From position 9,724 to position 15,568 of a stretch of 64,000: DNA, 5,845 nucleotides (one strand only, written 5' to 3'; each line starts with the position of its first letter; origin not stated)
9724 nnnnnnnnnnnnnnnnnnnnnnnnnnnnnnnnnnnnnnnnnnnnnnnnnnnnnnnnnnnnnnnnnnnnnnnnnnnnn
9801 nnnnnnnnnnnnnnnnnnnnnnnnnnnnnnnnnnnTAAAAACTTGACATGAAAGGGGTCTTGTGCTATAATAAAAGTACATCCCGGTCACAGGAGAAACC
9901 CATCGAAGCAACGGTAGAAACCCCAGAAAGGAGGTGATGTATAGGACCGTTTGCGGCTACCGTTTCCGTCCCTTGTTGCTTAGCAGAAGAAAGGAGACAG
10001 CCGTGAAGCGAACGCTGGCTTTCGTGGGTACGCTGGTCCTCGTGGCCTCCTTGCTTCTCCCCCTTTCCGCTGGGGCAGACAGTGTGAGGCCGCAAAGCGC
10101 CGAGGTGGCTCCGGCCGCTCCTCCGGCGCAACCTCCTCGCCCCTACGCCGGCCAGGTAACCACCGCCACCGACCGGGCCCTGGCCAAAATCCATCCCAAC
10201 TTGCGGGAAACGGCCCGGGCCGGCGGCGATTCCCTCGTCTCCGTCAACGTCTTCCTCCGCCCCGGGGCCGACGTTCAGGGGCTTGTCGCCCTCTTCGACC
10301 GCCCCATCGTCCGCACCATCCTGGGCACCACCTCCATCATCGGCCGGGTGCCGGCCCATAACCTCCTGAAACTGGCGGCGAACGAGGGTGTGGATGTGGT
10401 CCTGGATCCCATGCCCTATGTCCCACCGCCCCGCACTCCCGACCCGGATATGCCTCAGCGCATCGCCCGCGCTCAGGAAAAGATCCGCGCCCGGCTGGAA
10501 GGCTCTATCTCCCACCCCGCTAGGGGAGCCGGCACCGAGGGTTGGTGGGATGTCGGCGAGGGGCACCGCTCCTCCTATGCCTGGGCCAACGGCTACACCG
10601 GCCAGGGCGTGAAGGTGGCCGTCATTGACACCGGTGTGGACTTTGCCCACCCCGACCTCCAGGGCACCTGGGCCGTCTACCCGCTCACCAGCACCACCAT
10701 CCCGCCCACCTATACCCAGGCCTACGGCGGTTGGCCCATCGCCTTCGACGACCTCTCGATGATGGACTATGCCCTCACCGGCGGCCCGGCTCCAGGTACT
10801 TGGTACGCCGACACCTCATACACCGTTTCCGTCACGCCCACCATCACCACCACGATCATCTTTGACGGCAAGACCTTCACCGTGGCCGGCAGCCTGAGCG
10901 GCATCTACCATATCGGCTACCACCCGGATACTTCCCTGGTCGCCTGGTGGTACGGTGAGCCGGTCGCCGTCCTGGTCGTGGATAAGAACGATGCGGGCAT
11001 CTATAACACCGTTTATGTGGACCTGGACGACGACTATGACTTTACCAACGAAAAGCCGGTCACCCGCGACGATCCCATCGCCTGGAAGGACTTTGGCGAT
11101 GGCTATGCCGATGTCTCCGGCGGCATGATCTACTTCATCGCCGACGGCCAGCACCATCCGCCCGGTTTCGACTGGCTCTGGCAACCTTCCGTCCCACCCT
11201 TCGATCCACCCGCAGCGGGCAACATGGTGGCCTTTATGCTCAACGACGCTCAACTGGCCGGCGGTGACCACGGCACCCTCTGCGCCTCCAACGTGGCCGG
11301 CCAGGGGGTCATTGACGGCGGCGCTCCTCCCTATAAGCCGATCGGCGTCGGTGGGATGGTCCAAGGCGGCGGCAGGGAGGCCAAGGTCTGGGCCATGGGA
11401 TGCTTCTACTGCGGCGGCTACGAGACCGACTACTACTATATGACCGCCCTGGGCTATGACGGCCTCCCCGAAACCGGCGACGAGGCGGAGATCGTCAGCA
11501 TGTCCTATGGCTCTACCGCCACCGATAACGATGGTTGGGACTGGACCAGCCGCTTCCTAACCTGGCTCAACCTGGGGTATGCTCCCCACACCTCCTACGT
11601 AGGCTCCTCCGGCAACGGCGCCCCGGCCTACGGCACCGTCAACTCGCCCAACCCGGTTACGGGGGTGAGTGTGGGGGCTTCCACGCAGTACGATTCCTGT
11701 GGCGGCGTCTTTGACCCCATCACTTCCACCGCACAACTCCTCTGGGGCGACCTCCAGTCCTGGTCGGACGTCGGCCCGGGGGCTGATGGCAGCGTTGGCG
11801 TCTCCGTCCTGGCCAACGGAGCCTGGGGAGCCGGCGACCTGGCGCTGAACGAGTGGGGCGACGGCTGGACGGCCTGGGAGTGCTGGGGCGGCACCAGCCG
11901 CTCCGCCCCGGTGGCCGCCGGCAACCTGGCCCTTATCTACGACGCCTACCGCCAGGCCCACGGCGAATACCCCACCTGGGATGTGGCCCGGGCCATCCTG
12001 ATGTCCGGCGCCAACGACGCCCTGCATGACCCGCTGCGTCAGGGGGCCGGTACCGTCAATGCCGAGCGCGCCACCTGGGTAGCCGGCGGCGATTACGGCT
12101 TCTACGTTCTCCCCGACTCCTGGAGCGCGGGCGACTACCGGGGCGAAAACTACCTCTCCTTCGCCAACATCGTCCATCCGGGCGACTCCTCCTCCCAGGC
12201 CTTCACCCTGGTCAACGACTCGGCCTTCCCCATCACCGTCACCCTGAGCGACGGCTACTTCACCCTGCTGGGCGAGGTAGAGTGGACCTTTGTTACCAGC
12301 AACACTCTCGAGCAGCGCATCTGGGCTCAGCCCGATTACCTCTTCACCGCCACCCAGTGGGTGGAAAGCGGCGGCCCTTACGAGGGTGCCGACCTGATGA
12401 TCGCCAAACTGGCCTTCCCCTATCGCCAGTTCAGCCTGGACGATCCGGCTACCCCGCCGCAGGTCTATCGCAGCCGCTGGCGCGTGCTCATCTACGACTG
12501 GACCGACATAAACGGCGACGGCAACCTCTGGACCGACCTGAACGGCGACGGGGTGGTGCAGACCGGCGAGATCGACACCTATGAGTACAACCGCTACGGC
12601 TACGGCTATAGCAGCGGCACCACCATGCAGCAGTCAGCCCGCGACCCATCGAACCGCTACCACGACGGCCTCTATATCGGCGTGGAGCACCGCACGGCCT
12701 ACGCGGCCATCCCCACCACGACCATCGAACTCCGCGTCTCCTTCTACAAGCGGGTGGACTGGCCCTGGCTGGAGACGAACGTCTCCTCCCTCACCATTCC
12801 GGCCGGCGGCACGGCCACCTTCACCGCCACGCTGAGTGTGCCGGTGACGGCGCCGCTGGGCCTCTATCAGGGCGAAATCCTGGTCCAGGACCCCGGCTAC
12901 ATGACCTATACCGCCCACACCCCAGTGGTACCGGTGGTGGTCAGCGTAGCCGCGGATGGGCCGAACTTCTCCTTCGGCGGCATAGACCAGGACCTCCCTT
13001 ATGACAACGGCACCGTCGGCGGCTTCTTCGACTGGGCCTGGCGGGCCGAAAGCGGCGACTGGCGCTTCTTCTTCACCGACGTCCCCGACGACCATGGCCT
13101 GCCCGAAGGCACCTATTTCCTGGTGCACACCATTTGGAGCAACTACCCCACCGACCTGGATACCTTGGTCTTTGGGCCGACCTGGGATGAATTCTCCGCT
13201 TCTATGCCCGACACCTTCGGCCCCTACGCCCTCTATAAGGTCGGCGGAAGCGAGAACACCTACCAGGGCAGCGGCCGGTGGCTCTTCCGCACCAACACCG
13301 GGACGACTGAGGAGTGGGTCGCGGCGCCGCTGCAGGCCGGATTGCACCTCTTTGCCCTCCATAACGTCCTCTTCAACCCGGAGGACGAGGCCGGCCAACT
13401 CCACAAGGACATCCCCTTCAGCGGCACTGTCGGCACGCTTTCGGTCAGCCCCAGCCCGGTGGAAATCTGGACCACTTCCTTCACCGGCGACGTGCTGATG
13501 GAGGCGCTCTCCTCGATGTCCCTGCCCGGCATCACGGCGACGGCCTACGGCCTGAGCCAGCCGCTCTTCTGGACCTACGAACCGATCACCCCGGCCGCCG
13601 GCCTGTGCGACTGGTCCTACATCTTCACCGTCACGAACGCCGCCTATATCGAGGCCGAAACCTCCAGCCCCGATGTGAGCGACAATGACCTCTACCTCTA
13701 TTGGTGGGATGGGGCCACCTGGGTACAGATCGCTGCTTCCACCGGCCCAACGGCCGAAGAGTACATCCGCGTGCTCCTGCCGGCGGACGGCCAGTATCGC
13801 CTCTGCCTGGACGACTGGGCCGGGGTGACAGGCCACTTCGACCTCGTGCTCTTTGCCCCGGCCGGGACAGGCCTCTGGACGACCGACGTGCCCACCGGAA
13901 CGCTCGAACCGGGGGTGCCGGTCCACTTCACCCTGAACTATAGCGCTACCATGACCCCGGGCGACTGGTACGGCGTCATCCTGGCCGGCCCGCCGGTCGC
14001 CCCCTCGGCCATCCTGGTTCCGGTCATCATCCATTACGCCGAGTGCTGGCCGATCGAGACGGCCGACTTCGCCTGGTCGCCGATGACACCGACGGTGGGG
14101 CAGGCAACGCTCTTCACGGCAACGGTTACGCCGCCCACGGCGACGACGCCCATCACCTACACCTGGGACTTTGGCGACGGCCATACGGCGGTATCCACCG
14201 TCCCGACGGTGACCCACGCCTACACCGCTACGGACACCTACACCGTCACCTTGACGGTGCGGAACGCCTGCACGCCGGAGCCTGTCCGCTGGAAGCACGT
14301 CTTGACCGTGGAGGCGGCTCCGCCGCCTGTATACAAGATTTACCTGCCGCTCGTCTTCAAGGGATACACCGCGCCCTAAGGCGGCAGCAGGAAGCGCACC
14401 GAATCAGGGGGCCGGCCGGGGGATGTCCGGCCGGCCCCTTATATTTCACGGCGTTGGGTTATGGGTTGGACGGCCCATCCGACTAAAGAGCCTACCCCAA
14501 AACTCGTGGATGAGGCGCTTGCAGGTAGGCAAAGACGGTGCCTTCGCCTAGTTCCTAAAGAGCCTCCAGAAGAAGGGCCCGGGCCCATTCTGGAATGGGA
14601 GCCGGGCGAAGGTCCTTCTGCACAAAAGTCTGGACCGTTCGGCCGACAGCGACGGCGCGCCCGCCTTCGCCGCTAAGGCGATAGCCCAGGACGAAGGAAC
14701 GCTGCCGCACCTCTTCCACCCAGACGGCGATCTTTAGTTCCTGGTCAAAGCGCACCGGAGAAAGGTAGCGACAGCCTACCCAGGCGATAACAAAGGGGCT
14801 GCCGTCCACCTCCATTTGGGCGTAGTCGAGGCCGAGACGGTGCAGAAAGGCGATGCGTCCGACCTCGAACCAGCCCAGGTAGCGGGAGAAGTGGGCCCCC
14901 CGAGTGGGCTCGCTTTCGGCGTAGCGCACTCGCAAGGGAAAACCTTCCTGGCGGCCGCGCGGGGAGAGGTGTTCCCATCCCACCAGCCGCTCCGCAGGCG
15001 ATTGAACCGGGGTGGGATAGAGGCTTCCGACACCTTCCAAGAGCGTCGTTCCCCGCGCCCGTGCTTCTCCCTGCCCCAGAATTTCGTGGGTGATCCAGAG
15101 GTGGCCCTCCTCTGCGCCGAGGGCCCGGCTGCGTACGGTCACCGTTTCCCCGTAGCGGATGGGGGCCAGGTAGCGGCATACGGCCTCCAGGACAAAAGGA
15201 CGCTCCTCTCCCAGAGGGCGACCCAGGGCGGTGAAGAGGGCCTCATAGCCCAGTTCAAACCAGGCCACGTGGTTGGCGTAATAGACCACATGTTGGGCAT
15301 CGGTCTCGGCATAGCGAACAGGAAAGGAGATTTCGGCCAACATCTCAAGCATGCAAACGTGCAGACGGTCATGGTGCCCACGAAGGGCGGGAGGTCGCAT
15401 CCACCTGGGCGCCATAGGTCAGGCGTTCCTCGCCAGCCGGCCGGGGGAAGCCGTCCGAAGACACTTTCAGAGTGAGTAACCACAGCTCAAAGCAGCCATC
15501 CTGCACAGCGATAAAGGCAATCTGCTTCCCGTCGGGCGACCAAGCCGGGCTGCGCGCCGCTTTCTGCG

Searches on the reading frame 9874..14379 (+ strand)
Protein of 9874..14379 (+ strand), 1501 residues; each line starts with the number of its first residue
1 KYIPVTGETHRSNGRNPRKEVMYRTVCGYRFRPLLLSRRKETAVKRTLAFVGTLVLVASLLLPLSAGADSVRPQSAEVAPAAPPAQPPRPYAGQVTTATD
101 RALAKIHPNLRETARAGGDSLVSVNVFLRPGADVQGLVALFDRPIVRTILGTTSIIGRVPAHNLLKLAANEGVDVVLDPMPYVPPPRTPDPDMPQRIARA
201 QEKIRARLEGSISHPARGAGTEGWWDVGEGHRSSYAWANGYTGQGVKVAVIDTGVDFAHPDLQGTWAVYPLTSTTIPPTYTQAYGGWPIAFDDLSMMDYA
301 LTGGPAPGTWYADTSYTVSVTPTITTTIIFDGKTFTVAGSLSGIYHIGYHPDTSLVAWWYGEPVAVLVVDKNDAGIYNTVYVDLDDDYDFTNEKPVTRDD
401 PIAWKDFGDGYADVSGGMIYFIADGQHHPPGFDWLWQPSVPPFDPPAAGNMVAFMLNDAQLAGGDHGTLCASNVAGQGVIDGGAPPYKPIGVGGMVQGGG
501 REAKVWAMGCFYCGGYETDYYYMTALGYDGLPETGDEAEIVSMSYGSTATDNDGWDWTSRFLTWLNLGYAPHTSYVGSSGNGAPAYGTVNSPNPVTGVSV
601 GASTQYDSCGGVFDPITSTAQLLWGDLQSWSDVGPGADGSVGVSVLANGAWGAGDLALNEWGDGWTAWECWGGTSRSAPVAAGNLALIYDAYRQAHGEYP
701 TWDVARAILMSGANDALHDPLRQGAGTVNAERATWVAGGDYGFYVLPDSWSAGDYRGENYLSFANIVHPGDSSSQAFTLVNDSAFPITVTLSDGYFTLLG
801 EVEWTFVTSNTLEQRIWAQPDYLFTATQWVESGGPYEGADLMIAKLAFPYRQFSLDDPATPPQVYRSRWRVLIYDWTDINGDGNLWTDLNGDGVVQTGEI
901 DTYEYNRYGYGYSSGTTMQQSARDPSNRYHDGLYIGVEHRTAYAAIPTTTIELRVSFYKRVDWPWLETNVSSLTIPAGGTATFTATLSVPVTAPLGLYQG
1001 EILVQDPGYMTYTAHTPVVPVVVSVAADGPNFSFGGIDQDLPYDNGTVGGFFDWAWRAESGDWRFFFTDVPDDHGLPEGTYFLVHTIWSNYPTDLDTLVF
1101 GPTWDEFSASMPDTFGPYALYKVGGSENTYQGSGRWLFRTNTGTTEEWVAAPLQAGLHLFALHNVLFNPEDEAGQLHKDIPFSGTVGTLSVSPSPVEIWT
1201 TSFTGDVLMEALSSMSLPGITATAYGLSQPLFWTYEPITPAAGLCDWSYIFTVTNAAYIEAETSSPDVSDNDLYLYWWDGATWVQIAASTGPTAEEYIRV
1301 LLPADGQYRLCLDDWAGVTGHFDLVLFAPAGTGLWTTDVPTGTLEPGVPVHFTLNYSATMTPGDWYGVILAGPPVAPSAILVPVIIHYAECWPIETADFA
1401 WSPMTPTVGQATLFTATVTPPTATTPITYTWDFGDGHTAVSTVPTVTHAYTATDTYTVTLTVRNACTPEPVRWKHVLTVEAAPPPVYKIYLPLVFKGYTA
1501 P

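Call 43: search_protein_families(library=ncbifam, proteins=[window:9874-14379:+], max_evalue=1)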
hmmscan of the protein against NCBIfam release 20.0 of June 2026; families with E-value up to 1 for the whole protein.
window:9874-14379:+ (1501 aa): 4 families
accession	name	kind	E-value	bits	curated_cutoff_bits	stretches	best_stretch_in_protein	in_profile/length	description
TIGR03921.1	T7SS_mycosin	equivalog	8.1e-10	38.3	278.75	2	236-265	6-33/353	type VII secretion-associated serine protease mycosin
TIGR00864.1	PCC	subfamily_domain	0.00039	16.9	1861.4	1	1423-1466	1083-1125/2700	polycystin cation channel protein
NF000037.1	RND_perm_OqxB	exception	0.018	12.8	2200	1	36-134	8-102/1050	multidrug efflux RND transporter permease subunit OqxB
NF040553.1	SGO_0316_fam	subfamily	0.035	11.7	1400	1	237-260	279-302/1486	SGO_0316/SGO_0317 family LPXTG-anchored serine peptidase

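Call 46: search_protein_families(library=pfam, proteins=[window:9874-14379:+], max_evalue=0.01)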
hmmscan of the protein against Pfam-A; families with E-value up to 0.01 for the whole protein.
window:9874-14379:+ (1501 aa): 3 families
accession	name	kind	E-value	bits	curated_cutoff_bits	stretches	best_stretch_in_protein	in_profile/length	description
PF00082.27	Peptidase_S8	-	1.8e-23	83.7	21.8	1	243-726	1-288/288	Subtilase family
PF18911.6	PKD_4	-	2e-12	47.4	27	1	1402-1465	10-71/85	PKD domain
PF00801.26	PKD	-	7.5e-11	42.3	23.5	1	1408-1465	13-68/80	PKD domain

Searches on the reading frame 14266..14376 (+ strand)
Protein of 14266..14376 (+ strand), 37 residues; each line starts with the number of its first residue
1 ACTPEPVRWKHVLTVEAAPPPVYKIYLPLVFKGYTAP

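Call 84: search_protein_families(library=ncbifam, proteins=[window:14266-14376:+], max_evalue=10)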
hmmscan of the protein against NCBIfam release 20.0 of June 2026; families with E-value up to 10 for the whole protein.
seq(37 aa): 2 families
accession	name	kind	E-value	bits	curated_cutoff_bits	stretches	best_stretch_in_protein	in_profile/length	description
NF053834.1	ultrashort_CTERM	domain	0.014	15.3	10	1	23-32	1-10/10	YLP-box putative sorting motif-containing protein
NF050076.1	sort_motif_YLP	domain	0.037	13.9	15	1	23-30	2-9/11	YLP-box putative sorting motif-containing protein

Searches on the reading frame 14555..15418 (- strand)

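Call 50: search_protein_families(library=pfam, proteins=[window:14555-15418:-], max_evalue=0.0001)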
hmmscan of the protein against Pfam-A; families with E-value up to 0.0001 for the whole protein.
window:14555-15418:- (287 aa): 2 families
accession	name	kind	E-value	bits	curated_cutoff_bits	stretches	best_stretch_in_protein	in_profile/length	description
PF13279.12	4HBT_2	-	1.6e-23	83.9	25.5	2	176-281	13-120/122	Thioesterase-like superfamily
PF03061.28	4HBT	-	4.6e-18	65.7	20.6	2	176-256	5-78/79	Thioesterase superfamily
